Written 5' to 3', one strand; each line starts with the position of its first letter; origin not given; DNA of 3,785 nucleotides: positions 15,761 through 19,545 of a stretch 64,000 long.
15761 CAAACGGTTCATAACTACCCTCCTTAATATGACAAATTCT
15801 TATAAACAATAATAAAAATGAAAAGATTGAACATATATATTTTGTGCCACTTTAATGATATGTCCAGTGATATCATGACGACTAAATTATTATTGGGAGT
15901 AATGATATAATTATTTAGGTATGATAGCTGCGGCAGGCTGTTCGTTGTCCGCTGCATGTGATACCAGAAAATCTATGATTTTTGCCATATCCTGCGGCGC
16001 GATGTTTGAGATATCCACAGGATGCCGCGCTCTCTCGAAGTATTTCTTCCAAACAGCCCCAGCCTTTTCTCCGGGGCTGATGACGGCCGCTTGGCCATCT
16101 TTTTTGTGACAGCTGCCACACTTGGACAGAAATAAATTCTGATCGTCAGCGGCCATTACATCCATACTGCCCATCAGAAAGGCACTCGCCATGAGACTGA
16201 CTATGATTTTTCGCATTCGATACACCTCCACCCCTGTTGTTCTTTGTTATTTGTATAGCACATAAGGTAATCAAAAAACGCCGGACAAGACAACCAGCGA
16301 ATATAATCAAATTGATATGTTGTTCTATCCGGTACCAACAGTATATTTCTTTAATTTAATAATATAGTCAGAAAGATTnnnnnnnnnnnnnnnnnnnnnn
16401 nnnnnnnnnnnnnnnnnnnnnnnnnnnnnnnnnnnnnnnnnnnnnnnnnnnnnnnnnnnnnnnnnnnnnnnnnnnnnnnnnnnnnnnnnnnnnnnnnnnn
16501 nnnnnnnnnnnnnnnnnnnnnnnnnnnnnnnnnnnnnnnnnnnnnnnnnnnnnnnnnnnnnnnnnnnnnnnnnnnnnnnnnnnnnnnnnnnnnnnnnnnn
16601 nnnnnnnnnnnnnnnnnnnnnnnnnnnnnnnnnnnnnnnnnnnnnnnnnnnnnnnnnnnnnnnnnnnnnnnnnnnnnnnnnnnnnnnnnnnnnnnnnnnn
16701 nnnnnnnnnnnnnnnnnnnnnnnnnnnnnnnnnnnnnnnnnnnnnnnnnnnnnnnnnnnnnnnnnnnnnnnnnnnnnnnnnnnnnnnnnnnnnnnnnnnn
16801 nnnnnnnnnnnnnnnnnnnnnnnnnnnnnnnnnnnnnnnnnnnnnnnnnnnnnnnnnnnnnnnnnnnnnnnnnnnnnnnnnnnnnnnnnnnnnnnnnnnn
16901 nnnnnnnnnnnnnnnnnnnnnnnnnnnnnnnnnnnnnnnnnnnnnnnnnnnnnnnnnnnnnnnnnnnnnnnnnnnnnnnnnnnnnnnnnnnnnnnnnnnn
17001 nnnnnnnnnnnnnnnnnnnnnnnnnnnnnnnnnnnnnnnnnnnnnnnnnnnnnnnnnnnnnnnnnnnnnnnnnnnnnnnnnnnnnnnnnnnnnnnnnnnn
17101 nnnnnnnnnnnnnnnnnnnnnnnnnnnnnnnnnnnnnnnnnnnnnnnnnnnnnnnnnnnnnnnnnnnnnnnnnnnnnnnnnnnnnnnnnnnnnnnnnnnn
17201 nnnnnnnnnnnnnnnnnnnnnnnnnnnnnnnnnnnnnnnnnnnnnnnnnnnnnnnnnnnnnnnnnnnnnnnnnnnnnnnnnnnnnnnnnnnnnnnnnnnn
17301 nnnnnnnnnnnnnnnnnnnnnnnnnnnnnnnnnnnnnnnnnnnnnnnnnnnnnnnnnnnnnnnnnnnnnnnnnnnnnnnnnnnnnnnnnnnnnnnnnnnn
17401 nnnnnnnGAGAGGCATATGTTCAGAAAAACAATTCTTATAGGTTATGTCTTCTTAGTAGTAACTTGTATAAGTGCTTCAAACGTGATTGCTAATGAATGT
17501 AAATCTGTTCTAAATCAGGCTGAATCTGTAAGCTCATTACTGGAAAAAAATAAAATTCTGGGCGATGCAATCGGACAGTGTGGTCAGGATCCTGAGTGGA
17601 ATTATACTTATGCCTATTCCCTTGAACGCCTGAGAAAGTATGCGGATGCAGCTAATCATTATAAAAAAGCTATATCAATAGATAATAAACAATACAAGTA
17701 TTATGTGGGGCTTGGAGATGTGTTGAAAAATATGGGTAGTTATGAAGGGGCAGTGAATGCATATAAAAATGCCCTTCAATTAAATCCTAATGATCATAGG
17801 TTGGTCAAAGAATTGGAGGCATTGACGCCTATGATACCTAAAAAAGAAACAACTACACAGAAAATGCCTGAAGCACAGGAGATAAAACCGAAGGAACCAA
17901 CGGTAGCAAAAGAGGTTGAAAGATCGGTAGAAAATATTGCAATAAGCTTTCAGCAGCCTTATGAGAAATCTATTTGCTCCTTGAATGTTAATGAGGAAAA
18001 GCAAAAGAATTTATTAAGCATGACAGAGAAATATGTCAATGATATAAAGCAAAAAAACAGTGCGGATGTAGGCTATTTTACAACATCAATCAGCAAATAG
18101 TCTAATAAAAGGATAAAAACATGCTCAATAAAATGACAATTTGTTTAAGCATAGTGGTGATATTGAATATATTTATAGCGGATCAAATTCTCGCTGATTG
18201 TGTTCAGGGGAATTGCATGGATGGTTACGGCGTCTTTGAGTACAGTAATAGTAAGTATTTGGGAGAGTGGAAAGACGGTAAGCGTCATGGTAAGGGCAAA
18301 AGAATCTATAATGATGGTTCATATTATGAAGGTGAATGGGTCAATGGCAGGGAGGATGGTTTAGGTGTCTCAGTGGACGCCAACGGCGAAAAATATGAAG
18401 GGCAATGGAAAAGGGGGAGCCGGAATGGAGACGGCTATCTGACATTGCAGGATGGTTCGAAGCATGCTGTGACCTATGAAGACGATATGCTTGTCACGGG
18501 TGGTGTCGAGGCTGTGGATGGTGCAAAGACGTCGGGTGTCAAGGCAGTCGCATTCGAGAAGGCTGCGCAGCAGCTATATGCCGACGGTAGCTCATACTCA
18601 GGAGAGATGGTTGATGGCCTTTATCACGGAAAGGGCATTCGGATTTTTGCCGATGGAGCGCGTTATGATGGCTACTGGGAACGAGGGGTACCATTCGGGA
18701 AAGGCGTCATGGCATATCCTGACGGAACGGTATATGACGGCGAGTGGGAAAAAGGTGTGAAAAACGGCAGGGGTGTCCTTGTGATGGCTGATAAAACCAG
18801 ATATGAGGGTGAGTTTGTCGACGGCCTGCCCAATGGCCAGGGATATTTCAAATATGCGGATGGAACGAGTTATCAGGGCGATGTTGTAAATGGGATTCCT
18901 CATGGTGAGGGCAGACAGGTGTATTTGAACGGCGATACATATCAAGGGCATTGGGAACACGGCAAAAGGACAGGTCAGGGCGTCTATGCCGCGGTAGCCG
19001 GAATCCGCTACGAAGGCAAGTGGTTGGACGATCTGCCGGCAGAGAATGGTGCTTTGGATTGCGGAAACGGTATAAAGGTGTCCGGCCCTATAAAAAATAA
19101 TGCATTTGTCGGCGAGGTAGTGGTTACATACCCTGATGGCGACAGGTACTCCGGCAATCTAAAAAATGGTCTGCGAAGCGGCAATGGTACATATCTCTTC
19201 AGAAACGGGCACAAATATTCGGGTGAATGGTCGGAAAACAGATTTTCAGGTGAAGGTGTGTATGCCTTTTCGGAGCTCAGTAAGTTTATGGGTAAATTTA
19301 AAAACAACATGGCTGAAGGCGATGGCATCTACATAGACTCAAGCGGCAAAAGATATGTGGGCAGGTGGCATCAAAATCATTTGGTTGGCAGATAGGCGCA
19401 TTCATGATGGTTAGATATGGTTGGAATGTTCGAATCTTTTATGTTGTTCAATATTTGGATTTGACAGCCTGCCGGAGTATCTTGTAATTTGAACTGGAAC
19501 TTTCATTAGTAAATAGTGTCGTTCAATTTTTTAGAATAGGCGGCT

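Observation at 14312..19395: Divergent all-extracytoplasmic module: porin-like protein + monohaem cytochrome c facing a haem-sensor/TPR/MORN operon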

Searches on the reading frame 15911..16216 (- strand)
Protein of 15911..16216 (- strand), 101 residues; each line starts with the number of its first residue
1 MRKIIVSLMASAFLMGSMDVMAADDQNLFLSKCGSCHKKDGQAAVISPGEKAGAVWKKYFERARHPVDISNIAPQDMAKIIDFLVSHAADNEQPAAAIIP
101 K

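Call 3: search_protein_families(library=pfam, proteins=[window:15911-16216:-], max_evalue=0.01)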
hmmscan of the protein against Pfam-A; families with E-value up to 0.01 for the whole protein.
window:15911-16216:- (101 aa): 1 family
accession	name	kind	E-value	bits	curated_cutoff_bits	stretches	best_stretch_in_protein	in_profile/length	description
PF00034.26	Cytochrom_C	-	0.002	19.8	21.3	0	26-46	5-25/90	Cytochrome c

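Call 4: search_protein_families(library=ncbifam, proteins=[window:15911-16216:-], max_evalue=0.01)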
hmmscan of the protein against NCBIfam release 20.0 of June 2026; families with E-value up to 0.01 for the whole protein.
window:15911-16216:- (101 aa): 2 families
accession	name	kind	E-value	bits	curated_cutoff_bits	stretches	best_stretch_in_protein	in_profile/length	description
NF050122.1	bc1_QcrC_actin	exception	0.0065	15.8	200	1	22-82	136-193/253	cytochrome bc1 complex diheme cytochrome c subunit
TIGR03908.1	QH_alpha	equivalog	0.0065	15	274.35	1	22-86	5-70/510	quinohemoprotein amine dehydrogenase subunit alpha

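Call 27: search_solved_structures(query=window:15911-16216:-, max_evalue=1, show_alignments=2)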
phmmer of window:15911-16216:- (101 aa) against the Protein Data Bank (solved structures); distinct sequences matched with E-value up to 1: 6.
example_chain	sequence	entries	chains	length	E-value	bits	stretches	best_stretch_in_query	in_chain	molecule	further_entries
3u99_A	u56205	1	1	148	0.00083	22.6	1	28-92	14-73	Diheme cytochrome c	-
6xkx_p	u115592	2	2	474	0.54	13.6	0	21-45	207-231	Cbb3-type cytochrome c oxidase subunit CcoP,Cytochrome c-type cyt cy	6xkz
6hwh_M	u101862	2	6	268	0.66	13.3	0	24-52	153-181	Cytochrome bc1 complex cytochrome c subunit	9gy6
7rh5_O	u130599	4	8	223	0.7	13.2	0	24-52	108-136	Cytochrome bc1 complex cytochrome c subunit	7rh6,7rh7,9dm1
8ovc_O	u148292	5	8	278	0.73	13.2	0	24-52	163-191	Cytochrome bc1 complex cytochrome c subunit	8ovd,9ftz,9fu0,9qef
6adq_C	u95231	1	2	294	0.84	13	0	25-52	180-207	Cytochrome bc1 complex cytochrome c subunit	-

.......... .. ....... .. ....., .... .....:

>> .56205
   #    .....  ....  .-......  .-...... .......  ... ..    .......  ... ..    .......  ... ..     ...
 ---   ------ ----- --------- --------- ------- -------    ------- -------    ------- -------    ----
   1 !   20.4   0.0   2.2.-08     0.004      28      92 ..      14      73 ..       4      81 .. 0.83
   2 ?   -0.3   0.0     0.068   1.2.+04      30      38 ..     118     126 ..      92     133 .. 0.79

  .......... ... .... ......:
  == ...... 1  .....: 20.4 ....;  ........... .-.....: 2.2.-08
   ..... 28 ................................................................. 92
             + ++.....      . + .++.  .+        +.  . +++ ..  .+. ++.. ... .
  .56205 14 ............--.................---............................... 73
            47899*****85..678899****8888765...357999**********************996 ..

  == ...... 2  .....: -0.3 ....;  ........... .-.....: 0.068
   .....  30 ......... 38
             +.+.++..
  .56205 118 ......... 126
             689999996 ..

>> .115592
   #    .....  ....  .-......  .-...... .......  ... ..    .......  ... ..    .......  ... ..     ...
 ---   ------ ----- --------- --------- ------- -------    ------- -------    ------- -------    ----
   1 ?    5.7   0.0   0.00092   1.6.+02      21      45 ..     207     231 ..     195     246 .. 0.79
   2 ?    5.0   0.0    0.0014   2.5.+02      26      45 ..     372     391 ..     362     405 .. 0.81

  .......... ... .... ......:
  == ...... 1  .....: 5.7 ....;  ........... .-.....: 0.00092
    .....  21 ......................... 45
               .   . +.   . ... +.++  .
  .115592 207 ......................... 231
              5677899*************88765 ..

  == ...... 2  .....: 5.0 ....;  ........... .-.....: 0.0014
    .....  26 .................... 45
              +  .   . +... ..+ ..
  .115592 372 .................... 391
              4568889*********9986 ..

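Call 46: find_homologous_proteins(query=window:15911-16216:-, max_evalue=0.001)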
Query window:15911-16216:- (101 aa): 12 proteins with E <= 0.001 among 13 candidates.
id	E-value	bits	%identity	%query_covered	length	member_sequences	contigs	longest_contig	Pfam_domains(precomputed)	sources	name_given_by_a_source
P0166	1.1e-59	216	100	100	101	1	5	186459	-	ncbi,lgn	-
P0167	1.1e-52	194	88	100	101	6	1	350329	-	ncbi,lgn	ncbi:MAG: hypothetical protein ABWK15_02360 [Dissulfuribacterales bacterium]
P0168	1.8e-43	164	75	100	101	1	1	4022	-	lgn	-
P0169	6.0e-29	118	68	78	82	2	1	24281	-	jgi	-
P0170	9.9e-27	110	53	100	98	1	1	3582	-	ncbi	-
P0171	6.1e-26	108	54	95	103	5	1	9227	PF13442.12,PF00034.27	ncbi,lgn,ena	-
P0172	5.8e-25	105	60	78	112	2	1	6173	-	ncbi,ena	-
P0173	1.4e-24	104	51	100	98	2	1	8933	-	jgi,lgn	-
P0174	2.8e-24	103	56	86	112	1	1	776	-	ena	-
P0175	3.8e-24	102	59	78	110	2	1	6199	-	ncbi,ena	-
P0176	3.6e-23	99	55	89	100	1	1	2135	-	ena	-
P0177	6.2e-22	95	46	100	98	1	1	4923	-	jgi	-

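Call 58: predict_structure(alignment_id=A3)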
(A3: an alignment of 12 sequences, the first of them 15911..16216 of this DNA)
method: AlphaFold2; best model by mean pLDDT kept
length: 101 residues; sequences in the alignment: 12
mean_pLDDT: 66.9   pTM: 0.53
mean pLDDT of the five models: 66.9, 61.6, 52.0, 51.0, 45.1
residues with pLDDT >= 90: 0; 70-90: 45; 50-70: 46; < 50: 10
segments of 3 or more residues with pLDDT < 50: 14-18, 96-98
pLDDT, mean of each block of 10 residues (from residue 1): 55 52 75 75 64 65 75 86 72 52 48
secondary structure, 60 per line:
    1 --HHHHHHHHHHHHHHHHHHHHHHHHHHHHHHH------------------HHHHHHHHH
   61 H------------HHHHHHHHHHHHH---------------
elements in order: H3-33 H52-61 H74-86

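Call 61: fold_search(model_id=the predicted structure, library=pdb)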
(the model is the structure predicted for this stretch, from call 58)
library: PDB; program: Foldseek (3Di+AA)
matches with E <= 10: 9; with E <= 0.001: 0
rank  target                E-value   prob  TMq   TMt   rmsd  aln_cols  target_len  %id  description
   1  8qj6                  2.8e+00  0.16  0.32  0.45   5.7        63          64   21  Crystal structure of cytochrome domain 1 from PgcA (released 2024-11-06)
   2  4eid                  3.4e+00  0.16  0.41  0.43   6.1        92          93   14  Crystal structure of cytochrome c6 Q57V mutant from Synechococcus sp. PCC 7002 (released 2013-04-10)
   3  3u99                  4.8e+00  0.18  0.45  0.38   6.6        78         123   24  The experimental X-ray structure of the new diheme cytochrome type c from Shewanella baltica OS155 sb-DHC (released 2012-10-31)
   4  2fw5                  5.7e+00  0.13  0.39  0.33   5.9        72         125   21  Diheme cytochrome c from Rhodobacter sphaeroides (released 2006-05-23)
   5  1ls9                  5.7e+00  0.11  0.37  0.40   6.0        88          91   17  Structure of the Cytochrome c6 from the Green Alga Cladophora glomerata (released 2002-12-25)
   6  2c8s                  6.0e+00  0.11  0.36  0.27   5.4        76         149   17  CYTOCHROME CL FROM METHYLOBACTERIUM EXTORQUENS (released 2005-12-08)
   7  1h9y_B                6.0e+00  0.10  0.39  0.11   5.4        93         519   13  Cytochrome cd1 Nitrite Reductase, reduced form complexed to CN (released 2001-08-09)
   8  7nna                  7.6e+00  0.05  0.29  0.16  28.5        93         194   15  Toxin Import Through the Antibiotic Efflux Channel TolC (released 2021-07-07)
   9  7abf_A4               8.5e+00  0.04  0.27  0.14   9.3        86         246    7  Human pre-Bact-1 spliceosome core structure (released 2020-12-09)

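Call 62: search_protein_representatives(alignment_id=A3)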
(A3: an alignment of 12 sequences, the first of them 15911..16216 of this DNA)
Query: 12 sequences, 98 profile positions. Proteins with E-value up to 0.001 (for the whole library): 193; up to 1e-10: 40; up to 1e-30: 4. The best 150 are listed.
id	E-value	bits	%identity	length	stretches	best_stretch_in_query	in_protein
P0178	1.5e-40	153.3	-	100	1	2-98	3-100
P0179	1.8e-34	133.9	-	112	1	6-98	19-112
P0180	6.6e-32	125.6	-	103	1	8-98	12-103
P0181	4.7e-31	122.9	-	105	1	9-98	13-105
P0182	2.5e-28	114.2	-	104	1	6-98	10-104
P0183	2.4e-25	104.6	-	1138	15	12-39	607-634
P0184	1.0e-24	102.6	-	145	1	7-97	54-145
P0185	3.4e-23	97.7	-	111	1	14-97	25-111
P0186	2.2e-22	95.1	-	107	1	5-93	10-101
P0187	1.5e-21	92.5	-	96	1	9-98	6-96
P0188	1.5e-19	86.0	-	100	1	2-97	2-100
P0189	1.6e-19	86.0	-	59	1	42-98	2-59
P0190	7.2e-19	83.8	-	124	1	5-94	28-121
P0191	4.5e-18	81.3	-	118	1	11-98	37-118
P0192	1.0e-17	80.2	-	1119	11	8-47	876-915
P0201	2.7e-15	72.4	-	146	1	13-92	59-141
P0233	6.5e-09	51.9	-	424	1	6-92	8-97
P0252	1.2e-07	47.9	-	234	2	26-92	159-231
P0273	2.3e-06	43.7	-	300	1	14-94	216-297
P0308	4.0e-05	39.8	-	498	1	14-94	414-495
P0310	4.2e-05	39.7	-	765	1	21-94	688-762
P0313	5.6e-05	39.3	-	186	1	8-94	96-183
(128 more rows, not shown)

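Call 63: search_protein_families(library=pfam, proteins=[P0233, P0273, P0308, P0310, P0313, P0184, P0201, P0252], max_evalue=0.001)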
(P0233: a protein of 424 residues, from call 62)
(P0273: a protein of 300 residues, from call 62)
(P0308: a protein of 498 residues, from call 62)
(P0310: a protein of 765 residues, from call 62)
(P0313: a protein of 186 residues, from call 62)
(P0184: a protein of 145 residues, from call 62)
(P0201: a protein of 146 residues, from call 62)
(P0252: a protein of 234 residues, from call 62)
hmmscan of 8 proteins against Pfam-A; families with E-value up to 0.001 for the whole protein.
P0233 (424 aa): 1 family
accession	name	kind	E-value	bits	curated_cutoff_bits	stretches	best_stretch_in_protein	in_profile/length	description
PF03480.18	DctP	-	9.7e-18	64.9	23.4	1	137-395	27-283/286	Bacterial extracellular solute-binding protein, family 7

P0273 (300 aa): 2 families
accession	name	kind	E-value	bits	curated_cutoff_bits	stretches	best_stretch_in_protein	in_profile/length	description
PF08308.17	PEGA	-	5.3e-14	52.3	20.8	1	120-188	2-69/71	PEGA domain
PF13620.12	CarboxypepD_reg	-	9.5e-07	29.5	32.3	0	51-102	32-82/82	Carboxypeptidase regulatory-like domain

P0308 (498 aa): 6 families
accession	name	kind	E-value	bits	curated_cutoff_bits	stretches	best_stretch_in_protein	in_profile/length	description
PF08308.17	PEGA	-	2.1e-26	92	20.8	2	249-317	3-70/71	PEGA domain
PF13620.12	CarboxypepD_reg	-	2.6e-08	34.5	32.3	1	275-314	41-81/82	Carboxypeptidase regulatory-like domain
PF13715.12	CarbopepD_reg_2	-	0.00022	21.6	32.2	0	277-324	39-86/88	CarboxypepD_reg-like domain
PF20608.4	Phage_tube_C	-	0.00028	21.6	24.1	0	274-304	50-80/82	Phage tail tube protein C-terminal domain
PF12733.13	Cadherin-like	-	0.00036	21.4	24.2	0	114-169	22-76/89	Cadherin-like beta sandwich domain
PF13442.11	Cytochrome_CBB3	-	0.00056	20.6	27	0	418-482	2-68/68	Cytochrome C oxidase, cbb3-type, subunit III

P0310 (765 aa): 4 families
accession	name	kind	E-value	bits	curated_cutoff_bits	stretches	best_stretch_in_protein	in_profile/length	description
PF00069.31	Pkinase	-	3.1e-39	135.4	31.7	1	5-270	1-256/263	Protein kinase domain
PF07714.23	PK_Tyr_Ser-Thr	-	5.8e-31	108.2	23.1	1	7-266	3-249/258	Protein tyrosine and serine/threonine kinase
PF08308.17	PEGA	-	2.4e-09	37.4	20.8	1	585-651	2-68/71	PEGA domain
PF01636.29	APH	-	4.2e-05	23.9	23.2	0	128-165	159-197/239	Phosphotransferase enzyme family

P0313 (186 aa): 2 families
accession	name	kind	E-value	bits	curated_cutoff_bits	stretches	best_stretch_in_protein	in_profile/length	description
PF08308.17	PEGA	-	2.2e-09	37.5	20.8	1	5-67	8-69/71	PEGA domain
PF13442.11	Cytochrome_CBB3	-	8.7e-06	26.4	27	1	106-170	2-68/68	Cytochrome C oxidase, cbb3-type, subunit III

P0184 (145 aa): 1 family
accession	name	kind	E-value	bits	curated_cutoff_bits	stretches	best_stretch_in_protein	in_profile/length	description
PF13442.11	Cytochrome_CBB3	-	1.7e-05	25.5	27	1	67-105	4-42/68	Cytochrome C oxidase, cbb3-type, subunit III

P0201 (146 aa): 4 families
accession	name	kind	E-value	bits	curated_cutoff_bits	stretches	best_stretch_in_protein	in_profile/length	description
PF18917.5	LiaI-LiaF-like_TM1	-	1.4e-07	31.9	27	1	19-56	3-40/42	LiaI-LiaF-like transmembrane region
PF22570.1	LiaF-TM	-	3.7e-05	24.9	27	1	19-59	2-43/98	LiaF transmembrane domain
PF13442.11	Cytochrome_CBB3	-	0.00013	22.7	27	1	65-108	3-43/68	Cytochrome C oxidase, cbb3-type, subunit III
PF00034.26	Cytochrom_C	-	0.00014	23.5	21.3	1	66-121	2-58/90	Cytochrome c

P0252 (234 aa): 1 family
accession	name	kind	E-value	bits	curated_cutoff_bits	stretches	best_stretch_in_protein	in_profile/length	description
PF13442.11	Cytochrome_CBB3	-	9.2e-08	32.7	27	0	154-218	4-66/68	Cytochrome C oxidase, cbb3-type, subunit III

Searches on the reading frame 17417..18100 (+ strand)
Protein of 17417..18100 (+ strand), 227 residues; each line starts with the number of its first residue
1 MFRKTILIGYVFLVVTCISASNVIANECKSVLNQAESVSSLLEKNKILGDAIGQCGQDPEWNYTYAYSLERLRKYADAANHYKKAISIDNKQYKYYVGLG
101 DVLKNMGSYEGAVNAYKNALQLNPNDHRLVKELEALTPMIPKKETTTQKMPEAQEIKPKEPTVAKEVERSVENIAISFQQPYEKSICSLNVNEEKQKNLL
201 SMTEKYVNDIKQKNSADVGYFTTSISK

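Call 3: search_protein_families(library=pfam, proteins=[window:17417-18100:+], max_evalue=0.01)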
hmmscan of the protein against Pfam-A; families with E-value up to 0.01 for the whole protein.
window:17417-18100:+ (227 aa): 13 families
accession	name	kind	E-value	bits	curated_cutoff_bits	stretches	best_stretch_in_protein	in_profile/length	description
PF07719.23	TPR_2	-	2.6e-12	46.3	27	2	94-126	2-34/34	Tetratricopeptide repeat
PF13414.12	TPR_11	-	7.6e-11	42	26.8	2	100-126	1-27/42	TPR repeat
PF00515.34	TPR_1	-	2.2e-10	40.3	27.8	1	94-126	2-34/34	Tetratricopeptide repeat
PF13181.12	TPR_8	-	1.1e-09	38.1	25.7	1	94-126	2-34/34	Tetratricopeptide repeat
PF13428.12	TPR_14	-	1.5e-08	34.9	23.5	1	96-132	4-40/44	Tetratricopeptide repeat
PF14559.12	TPR_19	-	3.3e-06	27.8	25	1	74-135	6-66/68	Tetratricopeptide repeat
PF13431.12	TPR_17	-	2.2e-05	24.8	24.4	0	81-113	1-33/34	Tetratricopeptide repeat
PF13432.12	TPR_16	-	7.2e-05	23.6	32.7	0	99-128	3-32/65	Tetratricopeptide repeat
PF13424.12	TPR_12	-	0.00071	20.2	30.1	0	96-122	6-32/77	Tetratricopeptide repeat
PF13176.12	TPR_7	-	0.0014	19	27.9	0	98-125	4-31/36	Tetratricopeptide repeat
PF13374.12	TPR_10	-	0.0026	18.2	27.5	0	98-122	7-31/42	Tetratricopeptide repeat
PF23914.1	TPR_CcmH_CycH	-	0.003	17.8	42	0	97-129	54-86/158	Cytochrome c-type biogenesis protein H TPR domain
PF13174.12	TPR_6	-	0.0072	17.4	26.3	0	98-125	5-32/33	Tetratricopeptide repeat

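Call 4: search_protein_families(library=ncbifam, proteins=[window:17417-18100:+], max_evalue=0.01)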
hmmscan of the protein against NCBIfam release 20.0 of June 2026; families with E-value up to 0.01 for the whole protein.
window:17417-18100:+ (227 aa): 17 families
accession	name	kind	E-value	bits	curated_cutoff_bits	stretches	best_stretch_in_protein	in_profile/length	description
NF040959.1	MamA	equivalog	2.7e-15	56.4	200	2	62-150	108-196/204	magnetosome protein MamA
TIGR02552.1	LcrH_SycD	equivalog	3e-11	43.2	104.8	1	60-165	19-127/136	SycD/LcrH family type III secretion system chaperone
NF053607.1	CHU_0125_OmpA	equivalog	5.5e-07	28.5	620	1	10-139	8-132/639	CHU_0125 family OmpA-like outer membrane integrity protein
NF047371.1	FlcA_CTERM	equivalog_domain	7e-06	24.8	300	1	59-128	155-226/646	periplasmic flagellar collar protein FlcA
NF047507.1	TPR_BatC_Lepto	exception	1.2e-05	24.9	175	1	58-189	57-177/214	TPR repeat-containing protein BatC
TIGR02917.1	PEP_TPR_lipo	equivalog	1.2e-05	23.4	312.2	1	59-163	465-569/899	XrtA/PEP-CTERM system TPR-repeat protein PrsT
TIGR02521.1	type_IV_pilW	equivalog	5.7e-05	22.8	154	1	74-128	46-100/234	type IV pilus biogenesis/stability protein PilW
NF008520.0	PRK11447.1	equivalog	8.3e-05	20.5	858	1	74-136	366-428/1157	cellulose synthase complex outer membrane protein BcsC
NF052230.1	T9SS_PorE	exception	9.1e-05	20.9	600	1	62-147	60-145/648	PorE family type IX secretion system protein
NF033920.0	C39_PA2778_fam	equivalog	0.00016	21.1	150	1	66-156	163-253/255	PA2778 family cysteine peptidase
TIGR03939.1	PGA_TPR_OMP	equivalog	0.00069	17.9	366.65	1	66-183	93-211/800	poly-beta-1,6 N-acetyl-D-glucosamine export porin PgaA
NF033758.1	gliding_GltE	equivalog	0.00093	18.3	225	1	74-125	271-322/411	adventurous gliding motility TPR repeat lipoprotein GltE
NF040561.1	PrimPol_Msp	equivalog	0.0045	15.6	200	1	76-168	8-99/515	CRISPR-associated primase-polymerase type A1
NF011886.0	PRK15359.1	equivalog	0.0051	16.6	146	0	68-126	67-125/144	type III secretion system chaperone protein SscB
NF002725.1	PRK02603.1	equivalog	0.0065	16.5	143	1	74-139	50-118/173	photosystem I assembly protein Ycf3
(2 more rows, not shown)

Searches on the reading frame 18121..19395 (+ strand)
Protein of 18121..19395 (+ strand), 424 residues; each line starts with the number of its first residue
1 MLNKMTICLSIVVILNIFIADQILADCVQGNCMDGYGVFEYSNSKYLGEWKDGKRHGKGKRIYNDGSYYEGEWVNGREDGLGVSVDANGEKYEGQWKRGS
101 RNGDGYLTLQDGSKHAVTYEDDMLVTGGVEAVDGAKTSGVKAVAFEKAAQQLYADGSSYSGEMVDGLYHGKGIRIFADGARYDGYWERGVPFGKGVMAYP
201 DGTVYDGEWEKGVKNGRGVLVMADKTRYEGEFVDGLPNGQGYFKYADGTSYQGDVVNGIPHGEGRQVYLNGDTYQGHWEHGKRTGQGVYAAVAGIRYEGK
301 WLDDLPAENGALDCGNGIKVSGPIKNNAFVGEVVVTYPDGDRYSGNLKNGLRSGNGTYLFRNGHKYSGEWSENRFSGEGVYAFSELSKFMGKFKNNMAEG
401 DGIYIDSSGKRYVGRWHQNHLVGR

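Call 3: search_protein_families(library=pfam, proteins=[window:18121-19395:+], max_evalue=0.01)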
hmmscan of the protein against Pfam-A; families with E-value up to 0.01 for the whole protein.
window:18121-19395:+ (424 aa): 2 families
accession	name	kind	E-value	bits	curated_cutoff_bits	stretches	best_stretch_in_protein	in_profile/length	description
PF02493.26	MORN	-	4.9e-64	208.9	22.5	10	46-67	1-22/23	MORN repeat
PF17479.7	DUF3048_C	-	0.0049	17.6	25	0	341-376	57-92/114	Protein of unknown function (DUF3048) C-terminal domain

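Call 4: search_protein_families(library=ncbifam, proteins=[window:18121-19395:+], max_evalue=0.01)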
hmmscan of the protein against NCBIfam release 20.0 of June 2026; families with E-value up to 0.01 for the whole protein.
window:18121-19395:+ (424 aa): 0 families
